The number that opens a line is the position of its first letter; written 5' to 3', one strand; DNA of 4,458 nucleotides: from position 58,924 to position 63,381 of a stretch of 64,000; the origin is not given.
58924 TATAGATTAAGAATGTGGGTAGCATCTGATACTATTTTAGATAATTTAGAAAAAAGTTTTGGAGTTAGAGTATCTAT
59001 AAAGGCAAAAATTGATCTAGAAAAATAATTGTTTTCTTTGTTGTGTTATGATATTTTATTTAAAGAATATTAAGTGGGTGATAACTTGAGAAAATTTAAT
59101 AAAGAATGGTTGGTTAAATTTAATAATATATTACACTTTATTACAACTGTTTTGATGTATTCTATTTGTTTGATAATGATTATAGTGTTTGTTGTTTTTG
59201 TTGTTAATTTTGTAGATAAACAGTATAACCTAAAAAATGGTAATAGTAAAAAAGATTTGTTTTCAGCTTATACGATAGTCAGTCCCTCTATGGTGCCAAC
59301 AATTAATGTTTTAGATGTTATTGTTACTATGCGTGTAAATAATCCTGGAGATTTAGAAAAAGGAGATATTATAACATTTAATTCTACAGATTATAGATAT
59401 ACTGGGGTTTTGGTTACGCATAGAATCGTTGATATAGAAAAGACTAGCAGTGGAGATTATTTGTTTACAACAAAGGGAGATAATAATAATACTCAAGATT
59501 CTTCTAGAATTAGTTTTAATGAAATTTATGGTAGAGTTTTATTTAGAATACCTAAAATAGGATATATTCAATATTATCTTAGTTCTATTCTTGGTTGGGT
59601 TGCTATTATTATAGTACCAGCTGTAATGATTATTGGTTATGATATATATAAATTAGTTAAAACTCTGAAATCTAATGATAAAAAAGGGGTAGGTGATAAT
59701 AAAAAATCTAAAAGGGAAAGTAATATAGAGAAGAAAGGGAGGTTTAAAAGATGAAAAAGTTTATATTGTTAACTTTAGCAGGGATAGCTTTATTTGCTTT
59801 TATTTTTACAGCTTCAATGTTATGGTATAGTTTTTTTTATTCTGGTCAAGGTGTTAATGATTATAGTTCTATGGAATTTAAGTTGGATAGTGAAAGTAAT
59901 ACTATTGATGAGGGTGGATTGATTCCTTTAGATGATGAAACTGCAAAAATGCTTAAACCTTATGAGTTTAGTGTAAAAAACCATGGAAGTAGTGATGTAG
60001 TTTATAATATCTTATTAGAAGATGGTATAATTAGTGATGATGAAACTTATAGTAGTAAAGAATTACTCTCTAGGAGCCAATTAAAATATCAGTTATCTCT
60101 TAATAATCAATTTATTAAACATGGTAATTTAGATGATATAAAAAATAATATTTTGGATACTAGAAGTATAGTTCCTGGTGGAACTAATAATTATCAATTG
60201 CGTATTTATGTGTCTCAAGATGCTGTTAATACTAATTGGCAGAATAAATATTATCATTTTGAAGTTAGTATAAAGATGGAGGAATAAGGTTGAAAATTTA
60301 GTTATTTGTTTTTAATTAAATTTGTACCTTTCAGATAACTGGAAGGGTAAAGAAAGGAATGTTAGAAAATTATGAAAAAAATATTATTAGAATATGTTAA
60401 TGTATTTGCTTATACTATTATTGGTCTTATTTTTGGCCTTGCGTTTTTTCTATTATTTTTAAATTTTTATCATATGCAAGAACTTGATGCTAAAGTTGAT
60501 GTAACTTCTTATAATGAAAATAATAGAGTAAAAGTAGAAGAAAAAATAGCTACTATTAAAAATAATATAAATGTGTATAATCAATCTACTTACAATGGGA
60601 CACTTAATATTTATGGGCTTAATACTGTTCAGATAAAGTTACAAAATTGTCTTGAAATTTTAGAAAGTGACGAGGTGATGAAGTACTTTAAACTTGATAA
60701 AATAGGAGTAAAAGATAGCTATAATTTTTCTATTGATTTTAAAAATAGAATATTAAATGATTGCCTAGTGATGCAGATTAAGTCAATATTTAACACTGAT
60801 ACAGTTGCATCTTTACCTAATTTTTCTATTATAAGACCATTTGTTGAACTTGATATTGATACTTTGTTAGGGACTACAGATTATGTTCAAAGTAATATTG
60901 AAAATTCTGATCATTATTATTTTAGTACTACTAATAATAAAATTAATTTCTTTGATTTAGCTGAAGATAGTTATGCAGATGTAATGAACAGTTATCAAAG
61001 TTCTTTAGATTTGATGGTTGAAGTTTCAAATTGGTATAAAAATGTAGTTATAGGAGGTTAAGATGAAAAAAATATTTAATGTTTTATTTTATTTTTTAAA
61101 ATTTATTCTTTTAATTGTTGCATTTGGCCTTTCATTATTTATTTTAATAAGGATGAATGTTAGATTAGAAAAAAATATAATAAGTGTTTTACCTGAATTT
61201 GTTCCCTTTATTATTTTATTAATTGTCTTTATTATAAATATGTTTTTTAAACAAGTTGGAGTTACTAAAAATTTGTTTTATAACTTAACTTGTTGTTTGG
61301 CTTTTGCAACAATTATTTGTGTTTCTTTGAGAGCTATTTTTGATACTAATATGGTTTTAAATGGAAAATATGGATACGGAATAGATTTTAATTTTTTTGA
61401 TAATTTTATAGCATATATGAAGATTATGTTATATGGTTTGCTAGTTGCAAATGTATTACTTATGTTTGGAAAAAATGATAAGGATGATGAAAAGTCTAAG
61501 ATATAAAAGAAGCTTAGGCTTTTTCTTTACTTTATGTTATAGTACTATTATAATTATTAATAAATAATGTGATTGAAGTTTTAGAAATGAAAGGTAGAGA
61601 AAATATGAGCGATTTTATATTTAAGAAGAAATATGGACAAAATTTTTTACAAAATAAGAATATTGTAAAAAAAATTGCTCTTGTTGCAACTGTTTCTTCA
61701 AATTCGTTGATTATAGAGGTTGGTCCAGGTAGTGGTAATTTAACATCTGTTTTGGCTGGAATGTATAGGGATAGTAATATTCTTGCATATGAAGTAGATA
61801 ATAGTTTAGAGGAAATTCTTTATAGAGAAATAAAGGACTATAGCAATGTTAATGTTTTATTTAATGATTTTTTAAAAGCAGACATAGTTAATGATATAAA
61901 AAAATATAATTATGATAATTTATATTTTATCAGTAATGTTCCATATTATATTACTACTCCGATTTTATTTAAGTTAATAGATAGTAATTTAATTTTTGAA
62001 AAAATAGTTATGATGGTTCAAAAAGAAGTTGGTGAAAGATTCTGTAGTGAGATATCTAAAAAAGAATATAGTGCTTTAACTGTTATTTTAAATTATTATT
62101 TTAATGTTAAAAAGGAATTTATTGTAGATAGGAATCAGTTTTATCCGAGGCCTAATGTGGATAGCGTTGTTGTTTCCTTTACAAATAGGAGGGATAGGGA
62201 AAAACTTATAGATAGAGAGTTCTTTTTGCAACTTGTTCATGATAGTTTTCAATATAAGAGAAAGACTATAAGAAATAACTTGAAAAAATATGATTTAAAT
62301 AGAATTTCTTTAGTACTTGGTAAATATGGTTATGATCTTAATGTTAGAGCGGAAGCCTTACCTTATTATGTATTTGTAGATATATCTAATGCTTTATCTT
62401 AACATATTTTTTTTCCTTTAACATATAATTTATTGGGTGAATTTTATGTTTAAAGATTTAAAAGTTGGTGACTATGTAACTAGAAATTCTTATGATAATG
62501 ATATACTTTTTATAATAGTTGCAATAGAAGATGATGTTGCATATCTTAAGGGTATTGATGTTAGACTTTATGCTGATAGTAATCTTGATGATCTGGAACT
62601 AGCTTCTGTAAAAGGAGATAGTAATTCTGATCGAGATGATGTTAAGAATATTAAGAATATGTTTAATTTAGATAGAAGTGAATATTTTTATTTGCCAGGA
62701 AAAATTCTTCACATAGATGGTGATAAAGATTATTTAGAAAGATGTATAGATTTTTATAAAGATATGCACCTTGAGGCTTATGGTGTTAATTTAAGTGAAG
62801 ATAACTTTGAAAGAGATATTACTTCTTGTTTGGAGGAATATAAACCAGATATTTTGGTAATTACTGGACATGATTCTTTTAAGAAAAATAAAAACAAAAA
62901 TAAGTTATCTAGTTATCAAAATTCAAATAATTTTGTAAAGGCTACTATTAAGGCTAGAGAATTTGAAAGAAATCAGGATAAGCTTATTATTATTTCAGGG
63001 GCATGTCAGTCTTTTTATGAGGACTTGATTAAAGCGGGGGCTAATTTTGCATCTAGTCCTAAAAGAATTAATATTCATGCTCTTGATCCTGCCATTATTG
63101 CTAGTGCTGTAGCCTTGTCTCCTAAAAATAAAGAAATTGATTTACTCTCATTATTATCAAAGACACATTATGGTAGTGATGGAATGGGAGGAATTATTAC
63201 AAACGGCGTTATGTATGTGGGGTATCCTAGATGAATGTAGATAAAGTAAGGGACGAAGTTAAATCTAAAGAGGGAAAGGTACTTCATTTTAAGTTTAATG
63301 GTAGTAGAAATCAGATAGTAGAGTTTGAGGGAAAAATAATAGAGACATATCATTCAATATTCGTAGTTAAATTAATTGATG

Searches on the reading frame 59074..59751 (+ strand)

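Call 33: search_protein_families(library=ncbifam, proteins=[window:59074-59751:+], max_evalue=0.001)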
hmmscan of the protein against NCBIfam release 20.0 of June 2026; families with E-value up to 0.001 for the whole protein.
window:59074-59751:+ (226 aa): 4 families
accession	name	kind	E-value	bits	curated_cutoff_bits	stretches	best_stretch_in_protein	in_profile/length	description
NF046067.1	SigPepSipWBacil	equivalog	6e-27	94.5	190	1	28-213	8-184/189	signal peptidase I SipW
TIGR02228.1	sigpep_I_arch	equivalog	7.9e-26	90.8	51.85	1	31-191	10-155/158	signal peptidase I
TIGR02227.1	sigpep_I_bact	equivalog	0.0006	19.7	47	0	62-106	19-64/162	signal peptidase I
NF045849.1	ICE_MMCAP2_0565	equivalog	0.00075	19.1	40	0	163-193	11-41/80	Mbov_0395 family pilin-like conjugal transfer protein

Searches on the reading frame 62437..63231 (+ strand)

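Call 33: search_protein_families(library=ncbifam, proteins=[window:62437-63231:+], max_evalue=0.001)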
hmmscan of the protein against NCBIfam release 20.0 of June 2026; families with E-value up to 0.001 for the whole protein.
window:62437-63231:+ (265 aa): 1 family
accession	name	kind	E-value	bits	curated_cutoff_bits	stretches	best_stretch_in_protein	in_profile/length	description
TIGR02855.1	spore_yabG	equivalog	1.5e-81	273.8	270.4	2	79-264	96-282/283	sporulation peptidase YabG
